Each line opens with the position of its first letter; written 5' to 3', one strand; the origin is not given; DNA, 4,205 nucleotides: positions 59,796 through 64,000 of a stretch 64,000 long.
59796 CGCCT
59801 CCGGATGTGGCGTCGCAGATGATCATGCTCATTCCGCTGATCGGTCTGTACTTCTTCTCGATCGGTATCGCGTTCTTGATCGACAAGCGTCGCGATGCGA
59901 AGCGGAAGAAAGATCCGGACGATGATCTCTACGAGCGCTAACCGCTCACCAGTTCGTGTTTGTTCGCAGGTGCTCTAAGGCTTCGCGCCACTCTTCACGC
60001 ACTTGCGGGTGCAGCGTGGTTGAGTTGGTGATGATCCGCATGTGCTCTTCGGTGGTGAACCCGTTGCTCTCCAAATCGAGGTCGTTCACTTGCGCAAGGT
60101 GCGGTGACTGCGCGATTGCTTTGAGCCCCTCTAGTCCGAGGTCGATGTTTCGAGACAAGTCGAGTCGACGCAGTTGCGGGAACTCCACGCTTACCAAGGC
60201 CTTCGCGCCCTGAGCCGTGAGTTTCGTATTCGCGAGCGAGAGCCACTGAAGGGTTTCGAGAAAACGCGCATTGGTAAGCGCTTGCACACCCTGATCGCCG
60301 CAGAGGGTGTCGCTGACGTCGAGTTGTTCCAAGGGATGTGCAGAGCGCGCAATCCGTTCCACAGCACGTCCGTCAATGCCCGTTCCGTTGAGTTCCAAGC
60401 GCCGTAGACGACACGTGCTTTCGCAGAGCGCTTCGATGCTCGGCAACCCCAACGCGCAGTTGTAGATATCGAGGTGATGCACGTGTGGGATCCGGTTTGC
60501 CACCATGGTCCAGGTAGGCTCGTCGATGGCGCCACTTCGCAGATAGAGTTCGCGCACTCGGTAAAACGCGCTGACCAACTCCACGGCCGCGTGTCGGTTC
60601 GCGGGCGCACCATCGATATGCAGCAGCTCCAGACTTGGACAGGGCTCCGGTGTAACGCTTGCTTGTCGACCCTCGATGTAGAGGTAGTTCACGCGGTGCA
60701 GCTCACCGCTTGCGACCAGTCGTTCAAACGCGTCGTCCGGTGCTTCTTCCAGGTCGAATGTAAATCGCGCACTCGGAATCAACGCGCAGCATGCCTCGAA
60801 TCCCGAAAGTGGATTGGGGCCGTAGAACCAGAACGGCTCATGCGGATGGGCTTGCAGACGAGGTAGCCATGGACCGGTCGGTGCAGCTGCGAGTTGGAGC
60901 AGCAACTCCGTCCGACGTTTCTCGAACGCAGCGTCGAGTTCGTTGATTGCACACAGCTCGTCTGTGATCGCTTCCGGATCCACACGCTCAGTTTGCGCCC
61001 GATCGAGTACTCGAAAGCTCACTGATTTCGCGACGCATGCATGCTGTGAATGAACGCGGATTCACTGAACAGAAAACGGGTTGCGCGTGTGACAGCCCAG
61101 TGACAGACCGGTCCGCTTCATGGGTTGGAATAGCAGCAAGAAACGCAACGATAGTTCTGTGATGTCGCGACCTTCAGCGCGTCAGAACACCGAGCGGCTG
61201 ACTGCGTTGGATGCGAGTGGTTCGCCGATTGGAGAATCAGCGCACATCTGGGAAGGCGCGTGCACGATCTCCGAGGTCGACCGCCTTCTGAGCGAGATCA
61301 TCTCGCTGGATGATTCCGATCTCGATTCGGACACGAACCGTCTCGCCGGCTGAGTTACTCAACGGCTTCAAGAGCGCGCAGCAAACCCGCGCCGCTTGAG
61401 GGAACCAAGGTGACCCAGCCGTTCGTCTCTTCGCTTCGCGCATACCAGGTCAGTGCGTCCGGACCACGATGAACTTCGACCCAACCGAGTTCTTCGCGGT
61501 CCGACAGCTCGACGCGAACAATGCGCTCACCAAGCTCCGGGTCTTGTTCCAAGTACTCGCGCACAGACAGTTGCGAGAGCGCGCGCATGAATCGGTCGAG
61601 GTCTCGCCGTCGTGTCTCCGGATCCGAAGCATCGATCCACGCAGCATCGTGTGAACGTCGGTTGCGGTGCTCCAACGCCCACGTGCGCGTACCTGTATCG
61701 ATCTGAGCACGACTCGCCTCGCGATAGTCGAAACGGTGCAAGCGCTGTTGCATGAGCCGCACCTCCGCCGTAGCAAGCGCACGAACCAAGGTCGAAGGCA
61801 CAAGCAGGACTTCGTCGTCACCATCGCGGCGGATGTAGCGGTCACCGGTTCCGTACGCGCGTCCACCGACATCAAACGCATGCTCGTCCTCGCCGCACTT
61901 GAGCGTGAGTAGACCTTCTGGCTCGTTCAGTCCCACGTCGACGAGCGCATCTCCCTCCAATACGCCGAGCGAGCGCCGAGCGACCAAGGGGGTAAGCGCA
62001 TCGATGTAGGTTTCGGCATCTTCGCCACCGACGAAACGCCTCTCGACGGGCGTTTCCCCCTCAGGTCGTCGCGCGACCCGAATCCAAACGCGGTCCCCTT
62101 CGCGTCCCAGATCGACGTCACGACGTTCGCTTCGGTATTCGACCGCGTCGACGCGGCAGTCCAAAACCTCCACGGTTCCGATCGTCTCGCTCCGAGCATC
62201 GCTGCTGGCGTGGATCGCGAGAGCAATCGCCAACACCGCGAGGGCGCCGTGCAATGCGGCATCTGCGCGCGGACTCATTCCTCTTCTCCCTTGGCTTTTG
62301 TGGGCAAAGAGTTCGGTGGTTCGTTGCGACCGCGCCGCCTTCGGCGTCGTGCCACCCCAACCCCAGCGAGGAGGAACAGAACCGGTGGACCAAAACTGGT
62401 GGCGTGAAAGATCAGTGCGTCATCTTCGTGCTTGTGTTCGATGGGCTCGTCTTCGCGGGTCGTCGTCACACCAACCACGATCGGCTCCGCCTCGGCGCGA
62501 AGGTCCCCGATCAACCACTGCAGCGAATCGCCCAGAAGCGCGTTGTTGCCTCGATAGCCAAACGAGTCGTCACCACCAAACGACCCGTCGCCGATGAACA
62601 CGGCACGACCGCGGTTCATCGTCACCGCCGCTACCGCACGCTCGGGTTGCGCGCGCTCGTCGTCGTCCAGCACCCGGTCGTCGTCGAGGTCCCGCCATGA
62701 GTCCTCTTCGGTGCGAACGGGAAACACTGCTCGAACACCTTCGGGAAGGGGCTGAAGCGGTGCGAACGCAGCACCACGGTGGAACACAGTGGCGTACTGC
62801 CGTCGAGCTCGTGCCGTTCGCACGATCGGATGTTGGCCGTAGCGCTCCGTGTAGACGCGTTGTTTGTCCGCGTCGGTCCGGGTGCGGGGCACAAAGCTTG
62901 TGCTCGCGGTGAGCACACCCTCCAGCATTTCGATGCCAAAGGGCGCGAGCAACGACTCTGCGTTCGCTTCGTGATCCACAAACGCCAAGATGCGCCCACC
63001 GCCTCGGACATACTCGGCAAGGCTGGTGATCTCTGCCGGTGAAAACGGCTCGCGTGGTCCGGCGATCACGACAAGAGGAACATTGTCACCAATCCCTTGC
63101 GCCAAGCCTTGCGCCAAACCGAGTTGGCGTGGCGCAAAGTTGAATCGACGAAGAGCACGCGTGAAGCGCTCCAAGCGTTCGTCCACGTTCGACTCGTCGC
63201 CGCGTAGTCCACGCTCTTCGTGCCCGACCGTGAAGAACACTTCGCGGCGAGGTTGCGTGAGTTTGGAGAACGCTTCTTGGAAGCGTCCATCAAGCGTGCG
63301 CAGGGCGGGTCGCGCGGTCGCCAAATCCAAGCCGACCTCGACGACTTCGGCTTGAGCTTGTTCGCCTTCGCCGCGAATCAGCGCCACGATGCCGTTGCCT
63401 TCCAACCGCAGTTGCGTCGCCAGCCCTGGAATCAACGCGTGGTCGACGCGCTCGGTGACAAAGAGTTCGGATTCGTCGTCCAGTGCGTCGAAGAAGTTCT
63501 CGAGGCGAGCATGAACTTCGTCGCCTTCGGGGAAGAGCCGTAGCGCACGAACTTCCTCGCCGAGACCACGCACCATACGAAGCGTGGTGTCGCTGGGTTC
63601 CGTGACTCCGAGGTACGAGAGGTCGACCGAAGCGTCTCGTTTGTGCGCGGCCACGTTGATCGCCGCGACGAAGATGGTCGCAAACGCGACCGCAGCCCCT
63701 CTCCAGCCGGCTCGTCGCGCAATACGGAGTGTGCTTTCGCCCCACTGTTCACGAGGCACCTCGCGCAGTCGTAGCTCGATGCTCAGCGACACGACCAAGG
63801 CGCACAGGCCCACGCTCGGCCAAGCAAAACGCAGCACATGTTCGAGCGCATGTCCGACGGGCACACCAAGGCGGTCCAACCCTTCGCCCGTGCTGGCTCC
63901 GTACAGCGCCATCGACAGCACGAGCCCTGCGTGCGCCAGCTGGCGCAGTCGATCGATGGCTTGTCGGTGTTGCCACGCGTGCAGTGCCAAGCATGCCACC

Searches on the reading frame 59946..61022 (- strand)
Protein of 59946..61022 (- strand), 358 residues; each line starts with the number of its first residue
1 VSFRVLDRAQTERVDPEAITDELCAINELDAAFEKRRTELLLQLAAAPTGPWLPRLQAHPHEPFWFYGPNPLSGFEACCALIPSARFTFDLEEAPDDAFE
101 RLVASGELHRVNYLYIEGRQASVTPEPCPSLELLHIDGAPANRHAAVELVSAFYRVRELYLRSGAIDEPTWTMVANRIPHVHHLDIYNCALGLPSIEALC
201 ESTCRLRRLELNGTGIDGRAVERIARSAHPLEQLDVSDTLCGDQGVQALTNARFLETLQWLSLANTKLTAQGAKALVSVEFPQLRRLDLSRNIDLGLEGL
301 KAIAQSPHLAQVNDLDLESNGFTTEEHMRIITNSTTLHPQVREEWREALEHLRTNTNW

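Call 46: search_protein_families(library=pfam, proteins=[window:59946-61022:-], max_evalue=0.0001)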
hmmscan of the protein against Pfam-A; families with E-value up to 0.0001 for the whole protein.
window:59946-61022:- (358 aa): 2 families
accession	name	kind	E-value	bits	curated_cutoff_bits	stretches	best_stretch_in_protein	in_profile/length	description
PF13516.12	LRR_6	-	1.3e-08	34.7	23.4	0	284-304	5-24/24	Leucine Rich repeat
PF12799.13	LRR_4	-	1.6e-06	28.6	27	0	257-294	2-38/44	Leucine Rich repeats (2 copies)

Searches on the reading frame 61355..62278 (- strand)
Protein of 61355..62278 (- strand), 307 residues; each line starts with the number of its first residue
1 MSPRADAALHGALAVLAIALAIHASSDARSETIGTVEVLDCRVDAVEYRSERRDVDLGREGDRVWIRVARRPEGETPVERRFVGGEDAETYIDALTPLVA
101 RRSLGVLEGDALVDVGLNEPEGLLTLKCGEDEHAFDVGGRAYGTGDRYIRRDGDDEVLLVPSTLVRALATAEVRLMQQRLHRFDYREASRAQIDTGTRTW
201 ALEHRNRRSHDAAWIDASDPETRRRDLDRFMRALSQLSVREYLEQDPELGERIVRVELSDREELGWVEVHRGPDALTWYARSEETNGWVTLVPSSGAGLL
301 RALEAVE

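Call 47: search_protein_families(library=pfam, proteins=[window:61355-62278:-], max_evalue=0.0001)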
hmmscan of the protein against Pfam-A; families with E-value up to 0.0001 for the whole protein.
window:61355-62278:- (307 aa): 1 family
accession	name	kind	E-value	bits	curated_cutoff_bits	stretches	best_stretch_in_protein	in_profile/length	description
PF14238.11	DUF4340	-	8.8e-14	52.6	25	1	89-247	17-172/183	Domain of unknown function (DUF4340)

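Call 65: find_encoding_contigs(protein=window:61355-62278:-, flank=10000, max_places=2)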
Protein window:61355-62278:- (307 aa): no gene with exactly this product is on record in the collection.

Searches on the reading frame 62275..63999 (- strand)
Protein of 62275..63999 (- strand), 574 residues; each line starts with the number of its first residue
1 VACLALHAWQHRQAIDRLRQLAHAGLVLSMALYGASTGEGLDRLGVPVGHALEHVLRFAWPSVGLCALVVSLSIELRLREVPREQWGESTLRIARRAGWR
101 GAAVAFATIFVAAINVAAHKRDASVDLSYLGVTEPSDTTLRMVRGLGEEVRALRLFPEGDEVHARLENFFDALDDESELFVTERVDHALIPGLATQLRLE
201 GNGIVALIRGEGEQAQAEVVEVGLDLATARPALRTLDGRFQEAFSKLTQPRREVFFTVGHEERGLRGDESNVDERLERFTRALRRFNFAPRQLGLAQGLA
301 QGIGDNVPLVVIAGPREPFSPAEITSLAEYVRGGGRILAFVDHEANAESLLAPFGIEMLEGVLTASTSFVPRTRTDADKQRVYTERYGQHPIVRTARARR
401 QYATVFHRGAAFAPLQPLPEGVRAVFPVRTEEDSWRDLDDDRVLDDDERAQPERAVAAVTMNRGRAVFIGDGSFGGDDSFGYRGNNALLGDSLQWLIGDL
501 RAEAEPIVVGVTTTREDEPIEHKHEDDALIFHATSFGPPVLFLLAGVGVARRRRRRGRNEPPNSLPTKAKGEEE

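Call 47: search_protein_families(library=pfam, proteins=[window:62275-63999:-], max_evalue=0.0001)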
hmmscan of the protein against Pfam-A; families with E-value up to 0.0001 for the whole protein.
window:62275-63999:- (574 aa): 2 families
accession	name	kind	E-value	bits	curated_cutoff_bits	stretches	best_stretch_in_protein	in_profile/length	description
PF09822.16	ABC_transp_aux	-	1.3e-11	44.7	34.7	1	251-391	1-144/288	ABC-type uncharacterized transport system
PF14258.12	DUF4350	-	7.1e-08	33.4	30.4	1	306-489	38-177/181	Domain of unknown function (DUF4350)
